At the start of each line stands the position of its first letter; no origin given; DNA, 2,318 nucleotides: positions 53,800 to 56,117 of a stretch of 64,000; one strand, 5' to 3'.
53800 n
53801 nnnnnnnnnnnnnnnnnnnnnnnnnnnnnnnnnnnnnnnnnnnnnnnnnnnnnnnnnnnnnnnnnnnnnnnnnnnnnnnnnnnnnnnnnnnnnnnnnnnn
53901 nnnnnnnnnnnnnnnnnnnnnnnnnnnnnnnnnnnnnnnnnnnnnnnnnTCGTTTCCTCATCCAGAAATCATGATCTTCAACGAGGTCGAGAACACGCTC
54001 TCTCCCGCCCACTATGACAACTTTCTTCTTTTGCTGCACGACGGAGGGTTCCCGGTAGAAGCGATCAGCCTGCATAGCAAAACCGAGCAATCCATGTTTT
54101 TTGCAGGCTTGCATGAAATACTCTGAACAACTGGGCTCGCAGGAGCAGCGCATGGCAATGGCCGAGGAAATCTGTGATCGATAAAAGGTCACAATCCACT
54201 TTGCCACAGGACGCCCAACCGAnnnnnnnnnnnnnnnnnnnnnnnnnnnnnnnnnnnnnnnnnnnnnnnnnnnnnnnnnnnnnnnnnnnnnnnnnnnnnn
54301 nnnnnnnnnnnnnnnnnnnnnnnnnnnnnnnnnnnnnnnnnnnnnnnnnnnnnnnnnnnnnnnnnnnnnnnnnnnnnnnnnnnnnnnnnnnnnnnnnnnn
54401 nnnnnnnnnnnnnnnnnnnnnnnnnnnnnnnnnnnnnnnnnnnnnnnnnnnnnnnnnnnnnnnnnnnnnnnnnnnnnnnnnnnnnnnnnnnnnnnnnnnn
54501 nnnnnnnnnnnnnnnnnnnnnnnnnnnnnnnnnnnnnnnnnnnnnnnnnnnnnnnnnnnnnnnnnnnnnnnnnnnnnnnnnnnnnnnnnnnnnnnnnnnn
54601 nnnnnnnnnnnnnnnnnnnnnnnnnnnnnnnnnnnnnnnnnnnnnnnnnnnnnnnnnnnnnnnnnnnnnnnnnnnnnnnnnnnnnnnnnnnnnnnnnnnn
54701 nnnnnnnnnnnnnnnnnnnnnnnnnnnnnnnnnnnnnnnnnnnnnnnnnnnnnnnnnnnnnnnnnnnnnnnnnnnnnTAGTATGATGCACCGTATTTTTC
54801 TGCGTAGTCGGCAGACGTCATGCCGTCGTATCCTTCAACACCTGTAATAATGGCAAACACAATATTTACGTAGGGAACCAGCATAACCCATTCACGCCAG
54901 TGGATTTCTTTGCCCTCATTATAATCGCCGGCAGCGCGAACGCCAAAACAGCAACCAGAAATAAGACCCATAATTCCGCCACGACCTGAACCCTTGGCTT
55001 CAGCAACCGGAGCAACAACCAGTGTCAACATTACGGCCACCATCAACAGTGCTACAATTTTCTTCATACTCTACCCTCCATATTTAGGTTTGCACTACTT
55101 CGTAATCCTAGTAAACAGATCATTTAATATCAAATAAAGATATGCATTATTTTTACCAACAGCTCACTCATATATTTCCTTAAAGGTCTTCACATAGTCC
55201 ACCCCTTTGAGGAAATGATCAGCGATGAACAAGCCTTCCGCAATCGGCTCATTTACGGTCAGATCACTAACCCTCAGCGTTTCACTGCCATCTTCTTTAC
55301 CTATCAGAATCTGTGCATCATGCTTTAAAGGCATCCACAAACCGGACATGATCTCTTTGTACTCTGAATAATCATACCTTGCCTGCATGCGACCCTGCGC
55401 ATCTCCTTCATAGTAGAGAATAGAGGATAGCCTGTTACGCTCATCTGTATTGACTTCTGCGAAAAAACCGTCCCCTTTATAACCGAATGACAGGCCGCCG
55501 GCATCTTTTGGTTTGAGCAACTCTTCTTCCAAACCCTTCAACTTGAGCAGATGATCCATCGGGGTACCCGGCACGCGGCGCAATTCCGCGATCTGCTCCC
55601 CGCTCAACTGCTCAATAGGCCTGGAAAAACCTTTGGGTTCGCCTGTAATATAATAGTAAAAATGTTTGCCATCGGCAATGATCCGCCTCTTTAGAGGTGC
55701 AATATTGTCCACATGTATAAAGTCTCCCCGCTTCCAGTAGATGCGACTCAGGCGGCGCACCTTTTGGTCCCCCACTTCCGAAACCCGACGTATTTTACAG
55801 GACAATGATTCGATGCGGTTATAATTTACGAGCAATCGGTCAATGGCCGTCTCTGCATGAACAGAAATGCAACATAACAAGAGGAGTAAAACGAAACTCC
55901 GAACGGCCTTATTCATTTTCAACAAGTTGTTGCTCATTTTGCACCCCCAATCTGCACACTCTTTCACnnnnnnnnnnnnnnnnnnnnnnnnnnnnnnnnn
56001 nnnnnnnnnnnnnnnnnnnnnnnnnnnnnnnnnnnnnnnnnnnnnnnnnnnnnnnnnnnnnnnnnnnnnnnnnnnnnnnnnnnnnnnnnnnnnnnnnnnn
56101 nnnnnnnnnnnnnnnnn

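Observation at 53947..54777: YidD-like domain fused to an N-terminal signal peptide and TPR-like domain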

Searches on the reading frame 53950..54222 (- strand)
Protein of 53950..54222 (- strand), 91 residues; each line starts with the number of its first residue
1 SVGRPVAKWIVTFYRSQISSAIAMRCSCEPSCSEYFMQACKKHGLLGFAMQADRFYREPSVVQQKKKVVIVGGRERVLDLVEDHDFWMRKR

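Call 54: search_protein_representatives(protein=window:53950-54222:-)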
Query: 91 residues. Proteins with E-value up to 0.001 (for the whole library): 612; up to 1e-10: 238; up to 1e-30: 1. The best 150 are listed.
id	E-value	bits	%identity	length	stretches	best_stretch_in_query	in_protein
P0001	2.9e-55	199.9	100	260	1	1-91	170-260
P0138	3.1e-28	113.5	62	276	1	4-90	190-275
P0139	4.0e-26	106.8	61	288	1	4-89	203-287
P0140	6.6e-26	106.1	60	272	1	7-89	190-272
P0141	7.4e-26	105.9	61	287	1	5-88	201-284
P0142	9.4e-26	105.6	61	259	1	7-90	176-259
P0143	2.6e-25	104.2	56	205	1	3-89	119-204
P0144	3.9e-25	103.6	61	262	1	7-89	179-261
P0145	1.6e-24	101.6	60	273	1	4-89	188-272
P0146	1.7e-24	101.5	57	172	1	3-89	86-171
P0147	3.9e-24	100.4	61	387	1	7-90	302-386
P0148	7.0e-24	99.6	58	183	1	7-90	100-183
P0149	1.2e-23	98.8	52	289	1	7-90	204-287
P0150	1.6e-23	98.4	54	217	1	7-91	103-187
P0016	1.8e-23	98.3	58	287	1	8-90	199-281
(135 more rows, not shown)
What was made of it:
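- Exhaustive phmmer gives 238 representatives at E<=1e-10, and all of the top 150 include the C-terminal extension (call 54).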

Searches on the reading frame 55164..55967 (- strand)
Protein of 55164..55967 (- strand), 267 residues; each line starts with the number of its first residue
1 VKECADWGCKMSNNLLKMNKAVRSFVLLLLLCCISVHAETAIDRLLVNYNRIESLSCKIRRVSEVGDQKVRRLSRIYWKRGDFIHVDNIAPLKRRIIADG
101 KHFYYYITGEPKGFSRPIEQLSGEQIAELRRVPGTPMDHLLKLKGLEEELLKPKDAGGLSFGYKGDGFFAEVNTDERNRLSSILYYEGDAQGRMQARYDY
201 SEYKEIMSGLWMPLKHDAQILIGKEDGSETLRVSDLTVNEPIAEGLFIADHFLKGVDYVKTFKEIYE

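Call 3: search_protein_families(library=pfam, proteins=[window:55164-55967:-], max_evalue=1)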
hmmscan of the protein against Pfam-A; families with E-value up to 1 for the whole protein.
window:55164-55967:- (267 aa): 0 families

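Call 4: search_protein_families(library=ncbifam, proteins=[window:55164-55967:-], max_evalue=1)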
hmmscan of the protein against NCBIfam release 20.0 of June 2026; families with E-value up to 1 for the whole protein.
window:55164-55967:- (267 aa): 1 family
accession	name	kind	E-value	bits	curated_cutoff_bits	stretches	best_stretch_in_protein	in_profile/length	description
TIGR00547.2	lolA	equivalog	0.0042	16.6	112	1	25-107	5-88/202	outer membrane lipoprotein periplasmic chaperone LolA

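Call 39: search_protein_families(library=pfam, alignment_id=A2, max_evalue=0.1)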
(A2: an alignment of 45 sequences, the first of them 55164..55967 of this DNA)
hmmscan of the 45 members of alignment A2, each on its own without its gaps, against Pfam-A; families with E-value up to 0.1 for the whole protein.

A. member 1, window:55164-55967:- (267 aa): 0 families

B. families by the number of members that match (of 45 scanned): 10 families
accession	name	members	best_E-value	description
PF03548.22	LolA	11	0.0074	Outer membrane lipoprotein carrier protein LolA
PF23150.1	CFAP61_dimer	2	0.024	CFAP61 dimerisation domain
PF07993.18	NAD_binding_4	1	0.0099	Male sterility protein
PF17131.11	LolA_like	1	0.022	Outer membrane lipoprotein-sorting protein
PF14144.11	DOG1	1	0.027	Seed dormancy control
PF09865.15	DUF2092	1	0.048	Predicted periplasmic protein (DUF2092)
PF14125.13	DUF4292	1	0.049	Domain of unknown function (DUF4292)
PF10049.14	DUF2283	1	0.063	Protein of unknown function (DUF2283)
PF23701.1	MIAC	1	0.091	Micropeptide inhibiting actin cytoskeleton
PF00524.23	PPV_E1_N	1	0.091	E1 Protein, N terminal domain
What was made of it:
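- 55164..55967 (-): Gene A: exported LolA-superfamily protein. The ORF is 267 aa from a GTG. The likely start is Met18, giving 250 aa with signal peptide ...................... 11 of 45 members hit Pfam LolA weakly (call 39).
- On LolA superfamily (gene A): 11 of 45 relatives hit weakly, best E 0.007 (call 39).
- Closest known: LolA / LolB lipoprotein carrier superfamily. Different: A is about 250 aa against about 180-200 aa. Sequence similarity is sub-threshold, with Pfam LolA best at E 0.007 (call 39).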

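Call 59: find_homologous_proteins(query=window:55164-55916:-, max_evalue=0.001)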
Query window:55164-55916:- (250 aa): 27 proteins with E <= 0.001 among 677 candidates.
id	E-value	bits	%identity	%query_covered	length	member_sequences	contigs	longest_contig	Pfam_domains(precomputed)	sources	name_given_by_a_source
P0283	4.5e-164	562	100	100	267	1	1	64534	-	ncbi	-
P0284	3.0e-60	222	46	92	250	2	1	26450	-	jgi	-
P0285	3.1e-60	222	43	98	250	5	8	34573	-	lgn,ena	-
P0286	5.4e-60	221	41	100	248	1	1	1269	-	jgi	jgi:hypothetical protein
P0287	4.3e-59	218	44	92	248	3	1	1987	-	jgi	-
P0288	6.2e-59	218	43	98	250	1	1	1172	-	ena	-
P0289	8.7e-59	217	41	97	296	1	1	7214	-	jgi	-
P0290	4.5e-55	205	41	96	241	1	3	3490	-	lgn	-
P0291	1.3e-53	200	40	98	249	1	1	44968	-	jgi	jgi:outer membrane lipoprotein-sorting protein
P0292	4.3e-53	199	43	91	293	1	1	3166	-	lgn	-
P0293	7.2e-53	198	39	97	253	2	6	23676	-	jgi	jgi:hypothetical protein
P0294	1.0e-52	197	39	96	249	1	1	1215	-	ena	-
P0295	3.0e-52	196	46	78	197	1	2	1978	-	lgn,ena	-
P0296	4.3e-52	195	39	99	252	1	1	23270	-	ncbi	-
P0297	1.5e-51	194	40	90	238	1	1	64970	-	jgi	jgi:outer membrane lipoprotein-sorting protein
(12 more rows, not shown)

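Call 65: predict_structure(alignment_id=A5)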
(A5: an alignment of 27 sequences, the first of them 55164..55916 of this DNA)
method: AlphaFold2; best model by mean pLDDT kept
length: 250 residues; sequences in the alignment: 27
mean_pLDDT: 93.1   pTM: 0.84
mean pLDDT of the five models: 93.1, 92.6, 91.8, 91.7, 90.8
residues with pLDDT >= 90: 208; 70-90: 33; 50-70: 9; < 50: 0
segments of 3 or more residues with pLDDT < 50: none
pLDDT, mean of each block of 10 residues (from residue 1): 74 66 93 98 97 97 98 93 97 94 95 97 96 87 96 96 97 94 98 97 94 98 98 93 85
secondary structure, 60 per line:
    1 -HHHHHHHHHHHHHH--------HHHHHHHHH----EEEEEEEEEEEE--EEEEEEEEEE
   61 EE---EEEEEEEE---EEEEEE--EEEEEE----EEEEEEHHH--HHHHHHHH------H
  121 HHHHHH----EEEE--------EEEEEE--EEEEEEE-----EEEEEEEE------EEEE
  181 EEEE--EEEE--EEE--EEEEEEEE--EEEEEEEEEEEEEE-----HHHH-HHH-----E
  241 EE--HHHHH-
elements in order: H2-15 H24-32 E37-48 E51-62 E66-73 E77-82 E85-90 E95-100 H106-113 H120-126 E131-134 E143-148 E151-157 E163-170 E177-184 E187-190 E193-195 E198-205 E208-221 H227-230 E240-242 H245-249
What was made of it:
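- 55164..55967 (-): AF2 model from 27 homologues has mean pLDDT 93.1 (call 65).
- On LolA superfamily (gene A): AF2 pLDDT 93.1 (call 65).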

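Call 67: fold_search(model_id=the predicted structure, library=pdb)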
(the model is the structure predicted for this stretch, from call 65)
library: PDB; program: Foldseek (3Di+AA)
matches with E <= 10: 1292; with E <= 0.001: 62
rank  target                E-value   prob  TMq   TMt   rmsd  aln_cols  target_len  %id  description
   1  2w7q_B                2.1e-09  1.00  0.46  0.60   6.2       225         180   12  Structure of Pseudomonas aeruginosa LolA (released 2009-12-29)
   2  2w7q_A                8.4e-09  1.00  0.45  0.56   6.6       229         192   12  Structure of Pseudomonas aeruginosa LolA (released 2009-12-29)
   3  3buu_B                1.5e-08  1.00  0.55  0.61   6.4       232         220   13  Crystal structure of LolA superfamily protein NE2245 from Nitrosomonas europaea (released 2008-01-22)
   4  8v1k_A                1.5e-08  1.00  0.48  0.60   7.1       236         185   11  Crystal structure of outer membrane lipoprotein carrier protein (LolA) from Francisella tularensis (released 2023-11-29)
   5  9tpm                  2.9e-08  1.00  0.58  0.61   5.6       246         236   13  Structure of LolB from Porphyromonas gingivalis (released 2026-02-18)
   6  9tp6_B                3.8e-08  1.00  0.55  0.57   6.2       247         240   15  Structure of LolA3 from Porphyromonas gingivalis (released 2026-02-18)
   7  4ki3_D                4.0e-08  1.00  0.47  0.61   6.0       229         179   11  1.70 Angstrom resolution crystal structure of outer-membrane lipoprotein carrier protein (lolA) from Yersinia pestis C (released 2013-05-15)
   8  4ki3_L                5.2e-08  1.00  0.46  0.61   6.0       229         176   11  1.70 Angstrom resolution crystal structure of outer-membrane lipoprotein carrier protein (lolA) from Yersinia pestis C (released 2013-05-15)
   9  7z6w                  6.3e-08  1.00  0.44  0.55   6.6       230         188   10  Complex of E. coli LolA and lipoprotein (released 2022-09-07)
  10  9gtx_A                6.7e-08  1.00  0.40  0.56   8.6       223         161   12  Structural and functional analysis of the Helicobacter pylori lipoprotein chaperone LolA (released 2024-12-18)
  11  9tp6_A                7.0e-08  1.00  0.55  0.57   6.4       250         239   14  Structure of LolA3 from Porphyromonas gingivalis (released 2026-02-18)
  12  4ki3_G                8.2e-08  1.00  0.47  0.61   6.0       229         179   11  1.70 Angstrom resolution crystal structure of outer-membrane lipoprotein carrier protein (lolA) from Yersinia pestis C (released 2013-05-15)
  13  8orn_A                1.2e-07  1.00  0.43  0.54   7.0       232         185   18  Crystal structure of Xanthomonas campestris pv. campestris LolA-LolB complex (released 2023-07-05)
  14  4ki3_I                2.6e-07  1.00  0.47  0.61   6.0       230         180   11  1.70 Angstrom resolution crystal structure of outer-membrane lipoprotein carrier protein (lolA) from Yersinia pestis C (released 2013-05-15)
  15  1ua8                  2.9e-07  1.00  0.45  0.60   6.1       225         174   11  Crystal structure of the lipoprotein localization factor, LolA (released 2003-07-15)
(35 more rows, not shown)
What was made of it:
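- On LolA superfamily (gene A): Foldseek gives 62 PDB matches at E<=1e-3, and nearly all of the 50 listed are LolA, LolB, LolA-like or RseB structures (call 67).
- Closest known: LolA / LolB lipoprotein carrier superfamily. Same: Gene A has the unclosed beta-barrel-plus-helices fold, a signal peptide and a periplasmic character (calls 65, 67).
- A has a LolA fold: AF2 pLDDT 93.1, Foldseek LolA E 2e-9 (calls 65, 67). RseB is among the structural matches of A at E about 1e-5 (call 67). The best matches of A are LolA and LolB carriers, 3-4 orders of magnitude better than RseB (call 67).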
